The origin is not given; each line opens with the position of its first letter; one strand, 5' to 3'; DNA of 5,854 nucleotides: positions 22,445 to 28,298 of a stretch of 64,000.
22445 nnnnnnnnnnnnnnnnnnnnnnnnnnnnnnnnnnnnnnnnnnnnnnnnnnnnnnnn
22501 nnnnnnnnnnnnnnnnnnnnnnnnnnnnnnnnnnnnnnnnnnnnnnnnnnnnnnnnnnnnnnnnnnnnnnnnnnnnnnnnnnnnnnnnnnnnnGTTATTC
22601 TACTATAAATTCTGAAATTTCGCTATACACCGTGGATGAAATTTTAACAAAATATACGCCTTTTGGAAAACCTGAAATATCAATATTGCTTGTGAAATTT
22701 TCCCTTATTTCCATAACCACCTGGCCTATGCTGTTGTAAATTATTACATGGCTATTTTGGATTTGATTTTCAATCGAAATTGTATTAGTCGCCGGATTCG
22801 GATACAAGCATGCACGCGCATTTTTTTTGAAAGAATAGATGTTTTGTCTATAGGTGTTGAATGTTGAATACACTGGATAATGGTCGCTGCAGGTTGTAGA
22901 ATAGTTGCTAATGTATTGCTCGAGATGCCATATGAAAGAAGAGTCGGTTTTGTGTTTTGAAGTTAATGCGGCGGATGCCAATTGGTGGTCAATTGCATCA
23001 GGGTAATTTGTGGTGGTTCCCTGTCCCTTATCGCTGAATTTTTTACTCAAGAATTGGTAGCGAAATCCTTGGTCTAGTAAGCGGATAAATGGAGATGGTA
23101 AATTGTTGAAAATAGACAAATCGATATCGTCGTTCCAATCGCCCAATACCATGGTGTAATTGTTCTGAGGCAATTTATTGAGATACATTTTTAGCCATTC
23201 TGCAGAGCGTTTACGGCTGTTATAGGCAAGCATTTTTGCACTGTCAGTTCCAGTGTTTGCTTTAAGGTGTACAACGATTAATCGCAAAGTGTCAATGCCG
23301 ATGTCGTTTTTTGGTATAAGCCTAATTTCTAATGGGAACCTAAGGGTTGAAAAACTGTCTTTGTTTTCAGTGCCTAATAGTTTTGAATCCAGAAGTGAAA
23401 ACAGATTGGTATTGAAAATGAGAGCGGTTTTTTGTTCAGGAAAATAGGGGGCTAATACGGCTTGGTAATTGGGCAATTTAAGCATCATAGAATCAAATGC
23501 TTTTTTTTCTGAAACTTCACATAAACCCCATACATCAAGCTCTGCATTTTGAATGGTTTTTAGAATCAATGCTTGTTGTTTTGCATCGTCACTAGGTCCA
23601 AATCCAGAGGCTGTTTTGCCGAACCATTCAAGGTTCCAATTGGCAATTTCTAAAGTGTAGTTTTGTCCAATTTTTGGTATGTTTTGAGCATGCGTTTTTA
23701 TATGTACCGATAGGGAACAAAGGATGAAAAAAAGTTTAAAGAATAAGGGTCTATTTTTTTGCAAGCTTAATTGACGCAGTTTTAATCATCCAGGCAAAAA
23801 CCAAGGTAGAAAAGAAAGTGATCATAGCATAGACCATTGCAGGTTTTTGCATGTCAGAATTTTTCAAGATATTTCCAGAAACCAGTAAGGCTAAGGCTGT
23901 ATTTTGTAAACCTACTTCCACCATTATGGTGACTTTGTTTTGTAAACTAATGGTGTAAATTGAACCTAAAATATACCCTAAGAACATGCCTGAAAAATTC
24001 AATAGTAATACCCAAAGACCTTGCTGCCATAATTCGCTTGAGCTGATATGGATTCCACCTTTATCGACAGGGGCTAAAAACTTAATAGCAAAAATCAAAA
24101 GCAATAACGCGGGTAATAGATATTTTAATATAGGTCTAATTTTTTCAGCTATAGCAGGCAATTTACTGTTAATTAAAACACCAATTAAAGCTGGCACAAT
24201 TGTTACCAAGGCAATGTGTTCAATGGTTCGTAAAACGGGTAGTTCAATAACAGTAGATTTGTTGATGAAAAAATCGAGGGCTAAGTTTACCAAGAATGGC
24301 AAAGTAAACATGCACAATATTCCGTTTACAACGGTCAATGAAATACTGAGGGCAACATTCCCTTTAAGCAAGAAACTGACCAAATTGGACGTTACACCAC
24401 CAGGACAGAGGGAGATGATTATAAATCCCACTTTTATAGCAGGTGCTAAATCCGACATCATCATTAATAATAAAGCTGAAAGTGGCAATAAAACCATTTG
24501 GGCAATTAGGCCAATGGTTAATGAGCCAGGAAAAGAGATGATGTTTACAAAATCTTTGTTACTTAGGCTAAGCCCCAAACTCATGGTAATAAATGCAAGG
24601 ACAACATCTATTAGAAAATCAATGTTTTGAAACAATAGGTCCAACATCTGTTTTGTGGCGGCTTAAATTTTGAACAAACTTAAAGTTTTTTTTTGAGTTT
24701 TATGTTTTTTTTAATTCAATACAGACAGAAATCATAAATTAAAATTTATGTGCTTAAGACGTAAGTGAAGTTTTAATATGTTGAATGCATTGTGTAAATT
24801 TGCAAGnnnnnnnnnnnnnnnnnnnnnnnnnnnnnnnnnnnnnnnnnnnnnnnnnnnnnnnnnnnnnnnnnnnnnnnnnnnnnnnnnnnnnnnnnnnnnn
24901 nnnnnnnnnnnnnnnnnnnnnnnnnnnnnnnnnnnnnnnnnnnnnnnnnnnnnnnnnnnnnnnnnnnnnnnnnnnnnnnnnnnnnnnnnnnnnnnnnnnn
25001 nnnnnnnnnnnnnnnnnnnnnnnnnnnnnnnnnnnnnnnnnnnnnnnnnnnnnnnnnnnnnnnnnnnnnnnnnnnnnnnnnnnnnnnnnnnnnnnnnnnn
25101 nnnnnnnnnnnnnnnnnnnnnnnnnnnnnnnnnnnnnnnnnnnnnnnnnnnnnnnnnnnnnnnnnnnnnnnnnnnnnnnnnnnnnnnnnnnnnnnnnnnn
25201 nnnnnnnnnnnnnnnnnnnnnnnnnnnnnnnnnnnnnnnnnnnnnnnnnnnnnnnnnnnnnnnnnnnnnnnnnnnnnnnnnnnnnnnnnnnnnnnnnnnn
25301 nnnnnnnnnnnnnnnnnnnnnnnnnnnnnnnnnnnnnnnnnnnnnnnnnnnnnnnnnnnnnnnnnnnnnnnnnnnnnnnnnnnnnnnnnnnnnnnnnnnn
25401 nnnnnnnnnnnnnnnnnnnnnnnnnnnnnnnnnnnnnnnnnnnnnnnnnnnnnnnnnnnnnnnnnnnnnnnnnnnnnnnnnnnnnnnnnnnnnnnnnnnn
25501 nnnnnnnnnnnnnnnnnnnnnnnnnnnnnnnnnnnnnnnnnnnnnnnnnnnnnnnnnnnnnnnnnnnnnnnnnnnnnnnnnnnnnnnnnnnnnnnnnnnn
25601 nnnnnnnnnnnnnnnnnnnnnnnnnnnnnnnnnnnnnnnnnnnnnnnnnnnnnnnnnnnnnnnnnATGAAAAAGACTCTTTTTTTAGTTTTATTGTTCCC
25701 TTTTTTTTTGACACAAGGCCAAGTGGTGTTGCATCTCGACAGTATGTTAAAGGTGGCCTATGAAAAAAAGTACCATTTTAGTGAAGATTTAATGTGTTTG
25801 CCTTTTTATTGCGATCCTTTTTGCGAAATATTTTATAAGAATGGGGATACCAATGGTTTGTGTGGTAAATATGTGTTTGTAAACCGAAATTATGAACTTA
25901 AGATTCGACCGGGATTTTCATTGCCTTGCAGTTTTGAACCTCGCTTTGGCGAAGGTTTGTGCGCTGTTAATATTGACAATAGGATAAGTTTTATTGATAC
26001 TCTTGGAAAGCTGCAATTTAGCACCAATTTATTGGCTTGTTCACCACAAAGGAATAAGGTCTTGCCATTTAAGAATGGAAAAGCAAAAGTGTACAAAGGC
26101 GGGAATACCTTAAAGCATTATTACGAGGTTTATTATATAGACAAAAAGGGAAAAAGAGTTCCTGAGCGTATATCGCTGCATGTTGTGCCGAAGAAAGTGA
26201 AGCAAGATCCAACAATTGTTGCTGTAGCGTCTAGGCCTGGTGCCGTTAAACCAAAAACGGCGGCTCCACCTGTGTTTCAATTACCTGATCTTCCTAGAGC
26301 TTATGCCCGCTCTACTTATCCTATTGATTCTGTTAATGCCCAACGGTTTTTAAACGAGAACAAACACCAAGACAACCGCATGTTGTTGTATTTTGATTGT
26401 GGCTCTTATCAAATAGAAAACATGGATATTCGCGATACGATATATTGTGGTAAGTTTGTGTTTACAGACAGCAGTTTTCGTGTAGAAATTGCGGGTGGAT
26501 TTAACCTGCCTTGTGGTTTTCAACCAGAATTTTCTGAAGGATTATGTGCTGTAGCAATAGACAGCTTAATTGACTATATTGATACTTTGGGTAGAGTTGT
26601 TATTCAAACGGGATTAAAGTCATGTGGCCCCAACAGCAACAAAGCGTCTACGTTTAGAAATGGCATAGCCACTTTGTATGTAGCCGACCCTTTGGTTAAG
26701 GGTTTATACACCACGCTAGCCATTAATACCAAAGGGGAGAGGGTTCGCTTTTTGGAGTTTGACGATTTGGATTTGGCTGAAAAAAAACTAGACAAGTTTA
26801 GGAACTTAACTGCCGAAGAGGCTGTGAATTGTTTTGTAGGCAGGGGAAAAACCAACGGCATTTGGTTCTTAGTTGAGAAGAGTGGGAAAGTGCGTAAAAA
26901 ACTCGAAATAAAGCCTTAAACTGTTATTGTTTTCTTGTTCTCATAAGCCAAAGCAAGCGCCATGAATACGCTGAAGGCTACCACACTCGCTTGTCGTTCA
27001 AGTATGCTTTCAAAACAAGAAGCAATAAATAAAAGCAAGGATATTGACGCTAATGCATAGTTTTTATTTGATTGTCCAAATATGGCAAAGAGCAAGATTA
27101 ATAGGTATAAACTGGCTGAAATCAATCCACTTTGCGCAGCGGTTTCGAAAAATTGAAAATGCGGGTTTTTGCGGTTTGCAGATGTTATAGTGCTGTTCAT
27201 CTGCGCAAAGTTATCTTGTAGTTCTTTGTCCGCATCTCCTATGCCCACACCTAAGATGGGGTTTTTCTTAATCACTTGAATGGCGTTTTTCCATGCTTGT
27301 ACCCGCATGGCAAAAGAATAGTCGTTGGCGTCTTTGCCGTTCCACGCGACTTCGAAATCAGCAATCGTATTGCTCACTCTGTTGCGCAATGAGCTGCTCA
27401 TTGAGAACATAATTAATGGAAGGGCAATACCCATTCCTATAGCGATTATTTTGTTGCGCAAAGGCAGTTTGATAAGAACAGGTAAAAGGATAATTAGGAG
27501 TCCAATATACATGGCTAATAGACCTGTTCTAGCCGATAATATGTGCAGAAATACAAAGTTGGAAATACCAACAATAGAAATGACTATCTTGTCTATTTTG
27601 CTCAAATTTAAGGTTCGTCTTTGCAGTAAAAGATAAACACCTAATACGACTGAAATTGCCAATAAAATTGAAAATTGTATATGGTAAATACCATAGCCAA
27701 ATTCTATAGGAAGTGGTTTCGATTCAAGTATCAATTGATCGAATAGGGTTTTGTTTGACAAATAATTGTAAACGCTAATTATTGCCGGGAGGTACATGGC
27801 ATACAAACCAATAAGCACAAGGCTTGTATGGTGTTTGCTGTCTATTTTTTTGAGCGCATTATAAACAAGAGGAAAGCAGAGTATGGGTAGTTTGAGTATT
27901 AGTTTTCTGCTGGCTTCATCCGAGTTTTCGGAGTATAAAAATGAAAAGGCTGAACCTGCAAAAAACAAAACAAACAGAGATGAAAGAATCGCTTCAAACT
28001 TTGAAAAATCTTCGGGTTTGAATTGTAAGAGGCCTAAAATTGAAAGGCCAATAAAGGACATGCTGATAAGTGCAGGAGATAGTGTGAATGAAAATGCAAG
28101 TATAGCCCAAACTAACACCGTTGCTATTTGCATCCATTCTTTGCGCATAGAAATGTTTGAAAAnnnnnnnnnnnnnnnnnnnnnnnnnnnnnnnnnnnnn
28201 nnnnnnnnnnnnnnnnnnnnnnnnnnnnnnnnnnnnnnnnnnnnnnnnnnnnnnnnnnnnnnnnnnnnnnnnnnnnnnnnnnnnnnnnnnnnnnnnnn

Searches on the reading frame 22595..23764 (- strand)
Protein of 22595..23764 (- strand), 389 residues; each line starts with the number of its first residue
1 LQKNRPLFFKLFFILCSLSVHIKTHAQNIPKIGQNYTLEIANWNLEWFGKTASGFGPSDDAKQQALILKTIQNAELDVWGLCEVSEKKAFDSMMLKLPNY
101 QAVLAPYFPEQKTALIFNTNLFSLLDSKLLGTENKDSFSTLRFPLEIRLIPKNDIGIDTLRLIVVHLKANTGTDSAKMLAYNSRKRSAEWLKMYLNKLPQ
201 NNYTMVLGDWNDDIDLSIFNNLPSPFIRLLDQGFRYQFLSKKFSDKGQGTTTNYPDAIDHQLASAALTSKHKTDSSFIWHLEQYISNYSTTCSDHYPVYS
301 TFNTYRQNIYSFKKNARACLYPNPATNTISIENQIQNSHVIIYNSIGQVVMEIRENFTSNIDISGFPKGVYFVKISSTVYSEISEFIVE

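Call 15: search_protein_families(library=pfam, proteins=[window:22595-23764:-], max_evalue=0.001)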
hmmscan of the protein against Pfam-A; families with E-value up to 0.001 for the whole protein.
window:22595-23764:- (389 aa): 2 families
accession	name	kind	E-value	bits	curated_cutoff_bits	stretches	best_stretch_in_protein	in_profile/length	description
PF18962.6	Por_Secre_tail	-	2.1e-13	50.8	27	1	320-388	1-75/75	Secretion system C-terminal sorting domain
PF03372.29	Exo_endo_phos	-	9.1e-08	32.6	24.5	1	42-295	2-225/225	Endonuclease/Exonuclease/phosphatase family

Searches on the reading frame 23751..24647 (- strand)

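Call 14: search_protein_families(library=pfam, proteins=[window:23751-24647:-], max_evalue=0.001)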
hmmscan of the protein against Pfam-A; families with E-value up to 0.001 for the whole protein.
window:23751-24647:- (298 aa): 3 families
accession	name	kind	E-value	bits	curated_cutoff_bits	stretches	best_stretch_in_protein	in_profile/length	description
PF01758.21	SBF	-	2.4e-28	99.6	24.3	1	15-190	2-181/191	Sodium Bile acid symporter family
PF13593.11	SBF_like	-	3.5e-12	46.7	25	1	13-279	33-302/313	SBF-like CPA transporter family (DUF4137)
PF04066.18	MrpF_PhaF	-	0.00035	21.4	23.3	0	249-286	13-50/53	Multiple resistance and pH regulation protein F (MrpF / PhaF)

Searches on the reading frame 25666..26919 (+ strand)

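Call 14: search_protein_families(library=pfam, proteins=[window:25666-26919:+], max_evalue=0.001)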
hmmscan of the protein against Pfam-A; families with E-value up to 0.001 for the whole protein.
window:25666-26919:+ (417 aa): 1 family
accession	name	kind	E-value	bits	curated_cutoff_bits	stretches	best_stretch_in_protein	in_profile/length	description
PF14903.11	WG_beta_rep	-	8.9e-05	22.9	25.6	0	304-325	3-24/35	WG containing repeat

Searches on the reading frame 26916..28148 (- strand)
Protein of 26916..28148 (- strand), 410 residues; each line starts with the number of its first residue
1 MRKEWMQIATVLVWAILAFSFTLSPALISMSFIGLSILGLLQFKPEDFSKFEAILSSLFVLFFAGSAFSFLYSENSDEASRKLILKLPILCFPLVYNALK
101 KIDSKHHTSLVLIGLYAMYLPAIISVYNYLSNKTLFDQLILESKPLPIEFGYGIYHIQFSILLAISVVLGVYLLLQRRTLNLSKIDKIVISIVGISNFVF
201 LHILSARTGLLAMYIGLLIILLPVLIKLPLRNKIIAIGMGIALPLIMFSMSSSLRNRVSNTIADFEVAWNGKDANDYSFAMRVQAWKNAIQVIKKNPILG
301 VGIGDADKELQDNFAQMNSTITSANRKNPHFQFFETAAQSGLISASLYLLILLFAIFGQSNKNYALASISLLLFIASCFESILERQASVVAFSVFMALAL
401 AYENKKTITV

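Call 14: search_protein_families(library=pfam, proteins=[window:26916-28148:-], max_evalue=0.001)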
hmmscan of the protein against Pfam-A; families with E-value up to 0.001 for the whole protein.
window:26916-28148:- (410 aa): 1 family
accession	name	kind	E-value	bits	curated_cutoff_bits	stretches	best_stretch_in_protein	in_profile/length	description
PF04932.20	Wzy_C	-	3e-17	63.2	31.7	1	198-348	7-148/149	O-Antigen ligase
